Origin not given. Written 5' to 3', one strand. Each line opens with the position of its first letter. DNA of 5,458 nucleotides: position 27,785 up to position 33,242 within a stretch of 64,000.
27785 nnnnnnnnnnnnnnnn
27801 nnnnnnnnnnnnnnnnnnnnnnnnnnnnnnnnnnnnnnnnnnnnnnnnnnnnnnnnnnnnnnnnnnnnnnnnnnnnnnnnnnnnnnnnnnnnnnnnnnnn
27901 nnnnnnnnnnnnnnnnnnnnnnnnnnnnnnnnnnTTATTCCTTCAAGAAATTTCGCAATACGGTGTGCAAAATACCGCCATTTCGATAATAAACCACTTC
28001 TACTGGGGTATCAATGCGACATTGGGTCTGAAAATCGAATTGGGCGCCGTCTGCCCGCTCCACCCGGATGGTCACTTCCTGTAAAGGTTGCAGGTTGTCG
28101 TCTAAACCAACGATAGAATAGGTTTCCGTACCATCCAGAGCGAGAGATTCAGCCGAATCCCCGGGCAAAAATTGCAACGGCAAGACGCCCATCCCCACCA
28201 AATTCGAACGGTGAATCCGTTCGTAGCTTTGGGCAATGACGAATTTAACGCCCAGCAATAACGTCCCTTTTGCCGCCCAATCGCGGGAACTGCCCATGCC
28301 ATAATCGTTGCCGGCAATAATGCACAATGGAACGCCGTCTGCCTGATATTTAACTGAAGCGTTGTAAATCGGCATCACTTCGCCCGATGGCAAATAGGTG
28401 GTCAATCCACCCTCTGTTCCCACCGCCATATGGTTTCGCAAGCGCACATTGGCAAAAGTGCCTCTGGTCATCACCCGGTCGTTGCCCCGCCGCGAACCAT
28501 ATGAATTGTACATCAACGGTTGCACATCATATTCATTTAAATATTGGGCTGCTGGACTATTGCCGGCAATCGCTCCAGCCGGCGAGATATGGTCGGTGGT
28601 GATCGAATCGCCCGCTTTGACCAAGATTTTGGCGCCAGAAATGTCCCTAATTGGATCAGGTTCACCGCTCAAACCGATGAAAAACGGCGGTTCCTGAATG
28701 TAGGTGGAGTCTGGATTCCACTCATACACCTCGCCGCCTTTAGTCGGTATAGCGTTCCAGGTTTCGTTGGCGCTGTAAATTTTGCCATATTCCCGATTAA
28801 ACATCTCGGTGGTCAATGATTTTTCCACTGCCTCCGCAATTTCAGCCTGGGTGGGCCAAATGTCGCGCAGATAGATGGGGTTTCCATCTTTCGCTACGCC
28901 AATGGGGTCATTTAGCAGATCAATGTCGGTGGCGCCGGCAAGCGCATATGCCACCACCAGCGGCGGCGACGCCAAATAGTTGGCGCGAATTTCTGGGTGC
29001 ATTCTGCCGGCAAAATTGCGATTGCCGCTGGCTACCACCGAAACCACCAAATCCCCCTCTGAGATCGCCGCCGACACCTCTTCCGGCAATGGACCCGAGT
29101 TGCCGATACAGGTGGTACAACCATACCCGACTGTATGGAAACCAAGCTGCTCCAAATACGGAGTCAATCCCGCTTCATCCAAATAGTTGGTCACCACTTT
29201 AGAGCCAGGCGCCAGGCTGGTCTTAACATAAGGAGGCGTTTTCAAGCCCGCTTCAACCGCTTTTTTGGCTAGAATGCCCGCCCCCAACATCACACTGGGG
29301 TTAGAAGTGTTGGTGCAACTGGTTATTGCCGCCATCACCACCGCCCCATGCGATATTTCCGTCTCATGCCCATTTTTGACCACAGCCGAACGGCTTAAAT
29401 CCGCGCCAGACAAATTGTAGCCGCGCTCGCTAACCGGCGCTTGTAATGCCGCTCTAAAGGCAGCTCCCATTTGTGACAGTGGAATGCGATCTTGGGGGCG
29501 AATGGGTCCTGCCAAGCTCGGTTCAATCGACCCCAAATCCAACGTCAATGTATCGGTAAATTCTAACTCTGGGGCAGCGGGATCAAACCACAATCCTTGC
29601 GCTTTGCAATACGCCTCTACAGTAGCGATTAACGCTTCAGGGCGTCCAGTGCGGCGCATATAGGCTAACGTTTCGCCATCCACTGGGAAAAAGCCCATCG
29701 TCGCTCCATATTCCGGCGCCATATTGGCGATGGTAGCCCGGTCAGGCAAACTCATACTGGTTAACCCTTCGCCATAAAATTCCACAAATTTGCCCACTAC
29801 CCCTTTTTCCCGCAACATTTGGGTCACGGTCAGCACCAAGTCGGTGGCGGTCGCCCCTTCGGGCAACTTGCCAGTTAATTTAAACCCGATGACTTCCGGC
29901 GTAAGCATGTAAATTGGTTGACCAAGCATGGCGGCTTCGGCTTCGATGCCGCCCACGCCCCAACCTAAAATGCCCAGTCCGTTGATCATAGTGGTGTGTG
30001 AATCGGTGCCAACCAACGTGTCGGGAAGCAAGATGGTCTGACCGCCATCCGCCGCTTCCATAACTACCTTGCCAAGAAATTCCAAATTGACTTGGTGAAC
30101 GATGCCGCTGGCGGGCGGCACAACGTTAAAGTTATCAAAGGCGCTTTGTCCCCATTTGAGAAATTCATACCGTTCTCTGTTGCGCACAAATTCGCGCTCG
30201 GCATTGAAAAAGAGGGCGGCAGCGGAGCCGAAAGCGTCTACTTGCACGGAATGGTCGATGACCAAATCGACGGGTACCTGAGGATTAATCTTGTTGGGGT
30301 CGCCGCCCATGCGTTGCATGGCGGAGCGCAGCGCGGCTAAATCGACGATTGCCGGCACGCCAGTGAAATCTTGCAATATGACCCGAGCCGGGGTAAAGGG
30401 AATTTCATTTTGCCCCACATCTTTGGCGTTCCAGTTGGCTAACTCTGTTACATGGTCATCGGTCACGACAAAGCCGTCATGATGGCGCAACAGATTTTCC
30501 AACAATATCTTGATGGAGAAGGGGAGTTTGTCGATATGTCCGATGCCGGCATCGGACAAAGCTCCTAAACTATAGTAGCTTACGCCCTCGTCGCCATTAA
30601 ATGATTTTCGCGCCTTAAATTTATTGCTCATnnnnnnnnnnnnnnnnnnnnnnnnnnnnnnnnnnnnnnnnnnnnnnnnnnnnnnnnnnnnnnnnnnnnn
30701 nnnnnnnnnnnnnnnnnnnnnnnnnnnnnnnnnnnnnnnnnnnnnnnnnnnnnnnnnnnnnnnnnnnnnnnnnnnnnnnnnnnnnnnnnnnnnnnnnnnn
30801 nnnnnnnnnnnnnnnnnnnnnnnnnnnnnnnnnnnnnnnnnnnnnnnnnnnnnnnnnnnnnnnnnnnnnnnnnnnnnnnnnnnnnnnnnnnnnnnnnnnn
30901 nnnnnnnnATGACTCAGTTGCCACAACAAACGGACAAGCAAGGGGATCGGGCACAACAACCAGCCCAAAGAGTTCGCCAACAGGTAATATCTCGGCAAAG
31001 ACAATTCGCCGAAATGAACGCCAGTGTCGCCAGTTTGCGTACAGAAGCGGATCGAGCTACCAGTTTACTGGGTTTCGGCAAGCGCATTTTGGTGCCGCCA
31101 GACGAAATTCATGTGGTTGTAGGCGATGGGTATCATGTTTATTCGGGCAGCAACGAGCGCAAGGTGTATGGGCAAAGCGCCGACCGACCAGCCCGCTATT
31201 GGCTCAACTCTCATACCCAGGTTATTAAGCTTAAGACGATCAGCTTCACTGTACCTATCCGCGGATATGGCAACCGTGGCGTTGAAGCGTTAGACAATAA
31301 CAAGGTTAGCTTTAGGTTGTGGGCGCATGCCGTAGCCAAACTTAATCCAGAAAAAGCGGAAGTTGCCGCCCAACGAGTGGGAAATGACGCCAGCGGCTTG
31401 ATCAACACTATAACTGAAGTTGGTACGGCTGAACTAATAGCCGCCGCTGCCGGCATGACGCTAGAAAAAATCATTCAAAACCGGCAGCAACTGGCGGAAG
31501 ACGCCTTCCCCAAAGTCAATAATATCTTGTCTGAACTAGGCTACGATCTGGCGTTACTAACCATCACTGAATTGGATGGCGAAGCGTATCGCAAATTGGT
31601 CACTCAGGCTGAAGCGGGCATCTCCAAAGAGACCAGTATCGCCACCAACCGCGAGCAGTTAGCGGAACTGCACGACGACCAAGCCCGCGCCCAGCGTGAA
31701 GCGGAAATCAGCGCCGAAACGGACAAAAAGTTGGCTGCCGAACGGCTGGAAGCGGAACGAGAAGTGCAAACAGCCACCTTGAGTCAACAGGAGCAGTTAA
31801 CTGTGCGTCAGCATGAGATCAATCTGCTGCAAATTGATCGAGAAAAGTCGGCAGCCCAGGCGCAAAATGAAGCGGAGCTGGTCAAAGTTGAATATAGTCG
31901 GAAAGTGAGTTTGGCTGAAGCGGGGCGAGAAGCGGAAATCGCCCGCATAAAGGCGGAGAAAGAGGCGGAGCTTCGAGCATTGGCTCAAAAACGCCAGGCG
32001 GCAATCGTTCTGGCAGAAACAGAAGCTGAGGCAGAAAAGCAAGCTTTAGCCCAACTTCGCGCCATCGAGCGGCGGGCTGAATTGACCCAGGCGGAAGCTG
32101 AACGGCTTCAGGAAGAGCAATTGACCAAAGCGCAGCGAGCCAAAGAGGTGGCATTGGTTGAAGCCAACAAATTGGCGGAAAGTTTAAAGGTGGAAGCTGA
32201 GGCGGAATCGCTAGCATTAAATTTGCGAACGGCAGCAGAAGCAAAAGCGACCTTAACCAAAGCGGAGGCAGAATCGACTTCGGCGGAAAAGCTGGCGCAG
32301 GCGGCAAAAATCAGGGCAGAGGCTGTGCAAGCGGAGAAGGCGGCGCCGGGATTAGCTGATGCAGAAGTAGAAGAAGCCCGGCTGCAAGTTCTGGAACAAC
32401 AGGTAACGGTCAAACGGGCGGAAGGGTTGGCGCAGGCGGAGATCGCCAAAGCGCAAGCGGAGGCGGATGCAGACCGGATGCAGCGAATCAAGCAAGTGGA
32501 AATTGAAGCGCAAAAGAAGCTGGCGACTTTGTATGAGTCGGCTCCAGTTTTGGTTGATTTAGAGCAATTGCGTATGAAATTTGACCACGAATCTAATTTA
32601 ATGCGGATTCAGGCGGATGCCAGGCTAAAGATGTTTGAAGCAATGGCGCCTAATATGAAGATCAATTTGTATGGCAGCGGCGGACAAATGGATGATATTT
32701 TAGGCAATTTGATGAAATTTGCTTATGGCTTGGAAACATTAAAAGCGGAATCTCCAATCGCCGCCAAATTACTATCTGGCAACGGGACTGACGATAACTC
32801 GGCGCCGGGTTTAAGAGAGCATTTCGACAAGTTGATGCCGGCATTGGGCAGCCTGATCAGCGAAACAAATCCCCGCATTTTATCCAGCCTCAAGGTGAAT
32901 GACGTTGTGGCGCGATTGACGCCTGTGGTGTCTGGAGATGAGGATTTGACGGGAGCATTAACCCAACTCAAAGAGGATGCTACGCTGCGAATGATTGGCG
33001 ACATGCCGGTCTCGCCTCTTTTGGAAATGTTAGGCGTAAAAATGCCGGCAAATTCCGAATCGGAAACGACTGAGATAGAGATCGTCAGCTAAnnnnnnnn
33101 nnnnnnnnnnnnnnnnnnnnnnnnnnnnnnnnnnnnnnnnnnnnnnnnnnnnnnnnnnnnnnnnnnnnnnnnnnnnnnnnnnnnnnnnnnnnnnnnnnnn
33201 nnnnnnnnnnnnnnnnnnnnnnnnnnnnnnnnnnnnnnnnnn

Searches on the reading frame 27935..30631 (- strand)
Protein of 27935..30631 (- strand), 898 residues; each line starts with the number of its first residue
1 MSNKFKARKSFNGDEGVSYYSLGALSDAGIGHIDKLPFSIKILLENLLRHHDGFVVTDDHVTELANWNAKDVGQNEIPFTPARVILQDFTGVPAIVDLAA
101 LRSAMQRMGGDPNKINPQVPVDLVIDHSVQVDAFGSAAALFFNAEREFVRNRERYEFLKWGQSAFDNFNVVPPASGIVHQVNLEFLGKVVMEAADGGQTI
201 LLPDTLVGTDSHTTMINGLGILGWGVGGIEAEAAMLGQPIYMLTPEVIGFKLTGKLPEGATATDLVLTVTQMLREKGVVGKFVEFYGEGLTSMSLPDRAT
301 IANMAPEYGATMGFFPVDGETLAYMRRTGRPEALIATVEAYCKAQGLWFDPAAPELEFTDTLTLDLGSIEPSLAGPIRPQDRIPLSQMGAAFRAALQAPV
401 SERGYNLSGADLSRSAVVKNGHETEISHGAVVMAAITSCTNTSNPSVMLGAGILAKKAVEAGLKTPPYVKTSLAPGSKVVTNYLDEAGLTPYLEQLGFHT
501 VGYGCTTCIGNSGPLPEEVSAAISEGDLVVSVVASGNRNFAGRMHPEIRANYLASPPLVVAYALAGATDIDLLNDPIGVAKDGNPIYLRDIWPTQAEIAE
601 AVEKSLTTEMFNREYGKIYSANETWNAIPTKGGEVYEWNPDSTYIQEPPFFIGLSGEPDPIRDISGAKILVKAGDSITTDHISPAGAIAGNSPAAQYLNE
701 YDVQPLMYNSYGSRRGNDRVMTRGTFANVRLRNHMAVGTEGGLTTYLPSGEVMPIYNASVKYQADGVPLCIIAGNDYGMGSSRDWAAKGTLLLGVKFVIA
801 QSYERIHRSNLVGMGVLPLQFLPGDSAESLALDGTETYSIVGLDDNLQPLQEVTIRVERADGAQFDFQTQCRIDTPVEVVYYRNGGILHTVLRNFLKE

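Call 22: search_protein_families(library=pfam, proteins=[window:27935-30631:-], max_evalue=0.0001)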
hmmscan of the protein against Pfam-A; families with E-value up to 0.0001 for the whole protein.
window:27935-30631:- (898 aa): 2 families
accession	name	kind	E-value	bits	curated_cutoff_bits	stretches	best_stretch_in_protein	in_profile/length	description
PF00330.25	Aconitase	-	1e-168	562.6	28.7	1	67-566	4-463/463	Aconitase family (aconitate hydratase)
PF00694.25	Aconitase_C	-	6.3e-37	127.3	22.8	1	696-822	3-129/131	Aconitase C-terminal domain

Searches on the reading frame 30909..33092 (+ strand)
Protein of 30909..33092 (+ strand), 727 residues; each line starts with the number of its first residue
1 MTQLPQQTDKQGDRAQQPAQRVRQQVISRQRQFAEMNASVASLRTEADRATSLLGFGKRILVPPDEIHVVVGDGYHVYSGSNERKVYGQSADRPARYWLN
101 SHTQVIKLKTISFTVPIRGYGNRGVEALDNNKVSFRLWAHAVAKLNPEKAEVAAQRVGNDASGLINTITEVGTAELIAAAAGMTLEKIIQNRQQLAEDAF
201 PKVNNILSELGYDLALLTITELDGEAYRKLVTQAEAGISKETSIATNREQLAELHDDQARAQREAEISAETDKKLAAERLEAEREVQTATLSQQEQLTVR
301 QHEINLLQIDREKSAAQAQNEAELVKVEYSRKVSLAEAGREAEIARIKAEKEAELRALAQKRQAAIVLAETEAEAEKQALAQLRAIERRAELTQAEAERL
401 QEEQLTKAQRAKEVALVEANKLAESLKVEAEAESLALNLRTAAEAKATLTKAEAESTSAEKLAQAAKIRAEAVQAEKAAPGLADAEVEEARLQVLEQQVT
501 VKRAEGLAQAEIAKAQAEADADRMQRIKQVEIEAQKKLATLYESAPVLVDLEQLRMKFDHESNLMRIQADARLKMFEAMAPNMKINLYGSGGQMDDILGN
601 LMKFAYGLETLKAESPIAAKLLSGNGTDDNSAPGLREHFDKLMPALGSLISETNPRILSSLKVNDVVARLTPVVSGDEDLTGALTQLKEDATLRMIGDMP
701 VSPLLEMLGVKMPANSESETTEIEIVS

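Call 22: search_protein_families(library=pfam, proteins=[window:30909-33092:+], max_evalue=0.0001)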
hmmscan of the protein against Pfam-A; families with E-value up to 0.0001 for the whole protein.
window:30909-33092:+ (727 aa): 1 family
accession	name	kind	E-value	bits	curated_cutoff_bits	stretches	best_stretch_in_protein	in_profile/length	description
PF01145.31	Band_7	-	4.4e-10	40.3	23.6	1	63-250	4-175/176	SPFH domain / Band 7 family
